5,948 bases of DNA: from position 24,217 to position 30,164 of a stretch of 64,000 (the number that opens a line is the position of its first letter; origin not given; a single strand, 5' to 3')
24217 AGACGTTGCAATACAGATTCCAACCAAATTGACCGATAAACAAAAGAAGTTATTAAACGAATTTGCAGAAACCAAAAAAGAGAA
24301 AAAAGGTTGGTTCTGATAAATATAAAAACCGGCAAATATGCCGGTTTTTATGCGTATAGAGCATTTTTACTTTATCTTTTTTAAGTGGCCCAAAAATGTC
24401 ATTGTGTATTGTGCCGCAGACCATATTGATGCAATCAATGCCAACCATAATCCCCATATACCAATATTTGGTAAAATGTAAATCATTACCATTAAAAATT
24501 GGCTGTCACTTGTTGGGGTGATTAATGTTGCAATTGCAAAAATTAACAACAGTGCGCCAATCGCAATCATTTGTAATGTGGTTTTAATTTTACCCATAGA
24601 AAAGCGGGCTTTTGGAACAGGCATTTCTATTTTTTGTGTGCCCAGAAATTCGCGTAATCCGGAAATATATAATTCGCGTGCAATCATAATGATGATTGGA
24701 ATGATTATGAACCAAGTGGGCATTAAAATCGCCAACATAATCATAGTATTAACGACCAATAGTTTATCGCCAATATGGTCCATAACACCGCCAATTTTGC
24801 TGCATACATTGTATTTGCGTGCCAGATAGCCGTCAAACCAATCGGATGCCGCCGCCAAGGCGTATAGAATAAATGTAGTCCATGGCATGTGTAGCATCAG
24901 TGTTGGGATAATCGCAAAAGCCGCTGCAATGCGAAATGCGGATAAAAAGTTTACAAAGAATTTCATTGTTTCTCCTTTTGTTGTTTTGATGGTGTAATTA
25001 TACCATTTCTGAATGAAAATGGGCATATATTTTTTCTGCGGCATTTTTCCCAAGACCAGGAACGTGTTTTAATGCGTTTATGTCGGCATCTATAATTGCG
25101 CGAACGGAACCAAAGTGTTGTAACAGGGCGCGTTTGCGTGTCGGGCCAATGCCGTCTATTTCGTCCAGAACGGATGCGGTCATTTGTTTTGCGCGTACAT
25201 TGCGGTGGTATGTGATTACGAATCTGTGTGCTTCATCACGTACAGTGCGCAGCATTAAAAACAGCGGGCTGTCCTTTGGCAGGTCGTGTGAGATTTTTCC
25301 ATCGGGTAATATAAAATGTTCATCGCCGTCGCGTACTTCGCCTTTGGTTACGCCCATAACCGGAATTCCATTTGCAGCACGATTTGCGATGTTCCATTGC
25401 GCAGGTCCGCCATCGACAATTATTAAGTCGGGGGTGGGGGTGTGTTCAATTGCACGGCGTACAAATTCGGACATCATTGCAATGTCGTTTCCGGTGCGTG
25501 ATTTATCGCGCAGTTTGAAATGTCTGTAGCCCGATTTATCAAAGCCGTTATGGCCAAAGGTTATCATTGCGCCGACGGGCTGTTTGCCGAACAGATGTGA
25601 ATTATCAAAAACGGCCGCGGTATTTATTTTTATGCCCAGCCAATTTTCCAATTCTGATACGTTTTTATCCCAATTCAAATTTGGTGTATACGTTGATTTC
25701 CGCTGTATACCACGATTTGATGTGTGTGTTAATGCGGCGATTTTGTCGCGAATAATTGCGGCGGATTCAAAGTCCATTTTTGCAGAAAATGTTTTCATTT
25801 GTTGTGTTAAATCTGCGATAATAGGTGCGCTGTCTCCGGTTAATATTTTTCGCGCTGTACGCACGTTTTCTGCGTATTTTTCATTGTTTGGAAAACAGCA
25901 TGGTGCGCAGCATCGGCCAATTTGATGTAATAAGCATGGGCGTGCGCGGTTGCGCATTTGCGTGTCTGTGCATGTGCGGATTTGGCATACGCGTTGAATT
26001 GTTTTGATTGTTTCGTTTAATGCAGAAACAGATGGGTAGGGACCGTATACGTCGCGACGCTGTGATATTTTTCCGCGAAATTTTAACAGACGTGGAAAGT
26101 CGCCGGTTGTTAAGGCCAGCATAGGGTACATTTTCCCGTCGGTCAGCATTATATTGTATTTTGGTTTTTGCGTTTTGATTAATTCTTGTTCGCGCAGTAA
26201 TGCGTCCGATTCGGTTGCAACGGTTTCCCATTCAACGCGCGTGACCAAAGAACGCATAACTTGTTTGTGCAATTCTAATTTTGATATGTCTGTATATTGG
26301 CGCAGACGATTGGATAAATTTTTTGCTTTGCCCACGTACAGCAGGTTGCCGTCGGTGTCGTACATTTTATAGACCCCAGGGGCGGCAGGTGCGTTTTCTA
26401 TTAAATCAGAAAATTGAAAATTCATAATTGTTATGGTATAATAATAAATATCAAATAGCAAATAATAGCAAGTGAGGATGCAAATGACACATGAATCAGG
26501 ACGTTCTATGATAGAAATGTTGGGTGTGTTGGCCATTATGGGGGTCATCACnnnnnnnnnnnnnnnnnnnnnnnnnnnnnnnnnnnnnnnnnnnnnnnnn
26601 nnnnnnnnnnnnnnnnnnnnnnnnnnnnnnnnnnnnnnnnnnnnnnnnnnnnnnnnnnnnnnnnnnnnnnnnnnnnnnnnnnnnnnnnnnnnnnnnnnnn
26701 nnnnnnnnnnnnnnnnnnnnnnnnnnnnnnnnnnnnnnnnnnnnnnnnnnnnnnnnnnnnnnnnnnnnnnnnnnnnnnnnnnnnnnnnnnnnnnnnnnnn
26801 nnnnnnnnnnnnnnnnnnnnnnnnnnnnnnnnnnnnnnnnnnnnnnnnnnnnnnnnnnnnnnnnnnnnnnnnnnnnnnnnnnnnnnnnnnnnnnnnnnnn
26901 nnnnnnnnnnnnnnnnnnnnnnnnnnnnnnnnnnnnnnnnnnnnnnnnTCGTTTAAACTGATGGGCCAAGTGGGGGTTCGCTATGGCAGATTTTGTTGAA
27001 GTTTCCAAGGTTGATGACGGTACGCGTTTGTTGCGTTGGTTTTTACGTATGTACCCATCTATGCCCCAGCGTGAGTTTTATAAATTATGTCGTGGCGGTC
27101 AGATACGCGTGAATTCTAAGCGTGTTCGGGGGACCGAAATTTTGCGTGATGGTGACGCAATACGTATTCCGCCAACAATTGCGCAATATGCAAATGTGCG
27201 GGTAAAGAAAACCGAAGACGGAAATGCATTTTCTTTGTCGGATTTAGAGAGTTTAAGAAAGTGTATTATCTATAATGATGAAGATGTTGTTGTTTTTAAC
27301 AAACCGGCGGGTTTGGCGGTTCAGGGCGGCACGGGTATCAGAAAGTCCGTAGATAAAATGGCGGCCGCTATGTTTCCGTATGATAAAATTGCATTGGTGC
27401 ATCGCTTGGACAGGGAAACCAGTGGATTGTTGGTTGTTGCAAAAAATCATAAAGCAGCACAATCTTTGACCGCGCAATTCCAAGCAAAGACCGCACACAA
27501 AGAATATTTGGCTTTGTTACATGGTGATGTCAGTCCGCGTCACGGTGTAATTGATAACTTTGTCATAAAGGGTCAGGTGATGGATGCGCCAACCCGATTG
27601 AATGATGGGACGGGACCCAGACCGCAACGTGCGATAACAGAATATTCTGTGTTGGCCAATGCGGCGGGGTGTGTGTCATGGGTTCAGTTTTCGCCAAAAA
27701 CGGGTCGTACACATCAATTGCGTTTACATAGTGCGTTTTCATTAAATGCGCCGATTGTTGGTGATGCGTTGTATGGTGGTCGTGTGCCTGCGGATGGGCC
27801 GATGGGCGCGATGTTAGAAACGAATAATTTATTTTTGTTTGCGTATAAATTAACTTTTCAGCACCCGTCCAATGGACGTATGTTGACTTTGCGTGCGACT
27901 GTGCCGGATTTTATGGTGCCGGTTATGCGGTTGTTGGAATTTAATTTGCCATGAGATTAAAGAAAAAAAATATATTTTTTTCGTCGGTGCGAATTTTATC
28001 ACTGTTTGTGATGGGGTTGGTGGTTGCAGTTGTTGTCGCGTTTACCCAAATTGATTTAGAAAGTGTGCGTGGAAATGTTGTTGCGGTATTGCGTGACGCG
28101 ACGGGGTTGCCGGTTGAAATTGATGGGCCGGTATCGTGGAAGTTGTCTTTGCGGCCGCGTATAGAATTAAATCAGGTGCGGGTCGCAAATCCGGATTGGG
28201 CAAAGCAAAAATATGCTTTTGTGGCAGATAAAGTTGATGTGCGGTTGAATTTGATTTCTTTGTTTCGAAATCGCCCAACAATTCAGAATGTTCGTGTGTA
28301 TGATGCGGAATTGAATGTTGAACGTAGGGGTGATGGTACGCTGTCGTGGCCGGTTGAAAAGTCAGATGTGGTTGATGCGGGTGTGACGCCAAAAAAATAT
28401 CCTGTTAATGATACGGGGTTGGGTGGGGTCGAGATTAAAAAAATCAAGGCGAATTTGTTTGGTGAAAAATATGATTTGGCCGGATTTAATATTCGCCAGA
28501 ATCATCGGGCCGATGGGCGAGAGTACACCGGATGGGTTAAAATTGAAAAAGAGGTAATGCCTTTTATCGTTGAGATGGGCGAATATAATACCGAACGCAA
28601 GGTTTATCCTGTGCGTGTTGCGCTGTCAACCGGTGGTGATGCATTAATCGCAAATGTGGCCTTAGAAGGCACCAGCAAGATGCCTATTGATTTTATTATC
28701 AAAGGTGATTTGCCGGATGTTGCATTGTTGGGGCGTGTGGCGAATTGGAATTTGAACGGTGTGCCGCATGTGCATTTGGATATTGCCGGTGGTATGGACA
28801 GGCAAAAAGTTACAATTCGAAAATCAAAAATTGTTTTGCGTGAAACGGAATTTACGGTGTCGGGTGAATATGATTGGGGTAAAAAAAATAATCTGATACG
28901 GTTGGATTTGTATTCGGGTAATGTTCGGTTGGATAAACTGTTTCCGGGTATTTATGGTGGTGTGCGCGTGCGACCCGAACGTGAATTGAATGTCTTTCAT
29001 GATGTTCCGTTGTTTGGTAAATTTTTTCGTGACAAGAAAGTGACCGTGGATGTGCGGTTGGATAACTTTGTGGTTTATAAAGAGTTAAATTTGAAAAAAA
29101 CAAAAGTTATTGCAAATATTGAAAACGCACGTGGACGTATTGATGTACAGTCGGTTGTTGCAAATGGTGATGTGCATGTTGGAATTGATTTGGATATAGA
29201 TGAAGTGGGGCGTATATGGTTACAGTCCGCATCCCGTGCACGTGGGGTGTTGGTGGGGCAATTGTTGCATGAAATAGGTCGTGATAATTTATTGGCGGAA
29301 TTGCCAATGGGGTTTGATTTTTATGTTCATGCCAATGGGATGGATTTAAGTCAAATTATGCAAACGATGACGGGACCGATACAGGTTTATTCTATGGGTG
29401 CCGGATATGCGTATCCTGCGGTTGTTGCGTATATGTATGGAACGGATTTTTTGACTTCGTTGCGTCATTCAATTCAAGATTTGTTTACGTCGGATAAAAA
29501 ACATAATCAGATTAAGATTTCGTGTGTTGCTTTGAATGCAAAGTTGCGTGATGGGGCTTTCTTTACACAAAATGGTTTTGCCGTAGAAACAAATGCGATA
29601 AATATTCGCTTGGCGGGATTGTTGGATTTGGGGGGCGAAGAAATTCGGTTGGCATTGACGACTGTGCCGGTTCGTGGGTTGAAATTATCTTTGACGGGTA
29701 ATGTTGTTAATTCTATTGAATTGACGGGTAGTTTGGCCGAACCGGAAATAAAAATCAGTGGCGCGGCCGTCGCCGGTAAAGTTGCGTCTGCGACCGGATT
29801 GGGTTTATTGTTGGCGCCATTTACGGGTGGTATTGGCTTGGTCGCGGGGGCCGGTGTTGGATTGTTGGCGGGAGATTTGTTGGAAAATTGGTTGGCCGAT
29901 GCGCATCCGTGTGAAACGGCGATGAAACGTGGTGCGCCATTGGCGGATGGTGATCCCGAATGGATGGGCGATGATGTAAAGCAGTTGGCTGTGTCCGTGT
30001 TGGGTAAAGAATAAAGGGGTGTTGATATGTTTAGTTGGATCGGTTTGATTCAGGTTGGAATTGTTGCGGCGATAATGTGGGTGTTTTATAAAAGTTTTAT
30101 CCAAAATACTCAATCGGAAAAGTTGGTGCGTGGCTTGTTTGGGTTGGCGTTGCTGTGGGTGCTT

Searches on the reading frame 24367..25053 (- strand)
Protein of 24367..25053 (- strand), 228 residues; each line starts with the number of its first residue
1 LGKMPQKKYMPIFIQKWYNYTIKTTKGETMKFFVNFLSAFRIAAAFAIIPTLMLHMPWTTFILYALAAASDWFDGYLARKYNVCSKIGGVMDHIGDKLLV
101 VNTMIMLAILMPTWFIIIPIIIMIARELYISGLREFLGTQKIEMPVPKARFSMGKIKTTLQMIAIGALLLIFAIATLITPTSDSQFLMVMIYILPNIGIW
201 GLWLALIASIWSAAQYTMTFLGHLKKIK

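Call 60: search_protein_families(library=pfam, proteins=[window:24367-25053:-])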
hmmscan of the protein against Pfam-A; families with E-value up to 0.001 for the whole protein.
window:24367-25053:- (228 aa): 1 family
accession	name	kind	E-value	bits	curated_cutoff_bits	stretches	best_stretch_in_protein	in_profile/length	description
PF01066.26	CDP-OH_P_transf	-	2.7e-24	86.8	22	1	35-182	5-138/152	CDP-alcohol phosphatidyltransferase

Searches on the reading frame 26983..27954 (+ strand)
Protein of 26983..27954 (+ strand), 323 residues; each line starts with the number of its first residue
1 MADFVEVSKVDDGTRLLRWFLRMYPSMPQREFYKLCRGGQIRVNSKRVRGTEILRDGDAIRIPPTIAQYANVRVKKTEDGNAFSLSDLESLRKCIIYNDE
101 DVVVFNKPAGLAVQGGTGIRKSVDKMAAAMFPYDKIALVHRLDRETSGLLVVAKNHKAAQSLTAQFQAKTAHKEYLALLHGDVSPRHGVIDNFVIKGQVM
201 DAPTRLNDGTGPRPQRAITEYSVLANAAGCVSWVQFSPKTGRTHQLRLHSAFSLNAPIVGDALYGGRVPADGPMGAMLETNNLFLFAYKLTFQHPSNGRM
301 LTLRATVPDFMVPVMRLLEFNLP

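Call 60: search_protein_families(library=pfam, proteins=[window:26983-27954:+])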
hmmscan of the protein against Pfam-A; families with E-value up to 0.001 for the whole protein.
window:26983-27954:+ (323 aa): 1 family
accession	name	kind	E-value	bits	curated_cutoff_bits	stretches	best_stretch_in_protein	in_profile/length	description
PF00849.27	PseudoU_synth_2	-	1.4e-29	103.7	26.8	1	101-251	1-151/152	RNA pseudouridylate synthase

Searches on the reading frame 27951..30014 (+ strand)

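Call 60: search_protein_families(library=pfam, proteins=[window:27951-30014:+])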
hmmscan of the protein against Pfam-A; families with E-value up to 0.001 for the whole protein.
window:27951-30014:+ (687 aa): 3 families
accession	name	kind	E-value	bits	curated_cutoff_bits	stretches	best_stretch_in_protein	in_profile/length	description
PF05170.20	AsmA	-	1.8e-15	57.2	29.8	1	14-134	6-128/607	AsmA family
PF13116.12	YhdP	-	2.1e-11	43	46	1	15-135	17-124/1224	YhdP protein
PF05359.17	DUF748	-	6.6e-06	24.9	50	1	13-134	15-130/1037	Domain of Unknown Function (DUF748)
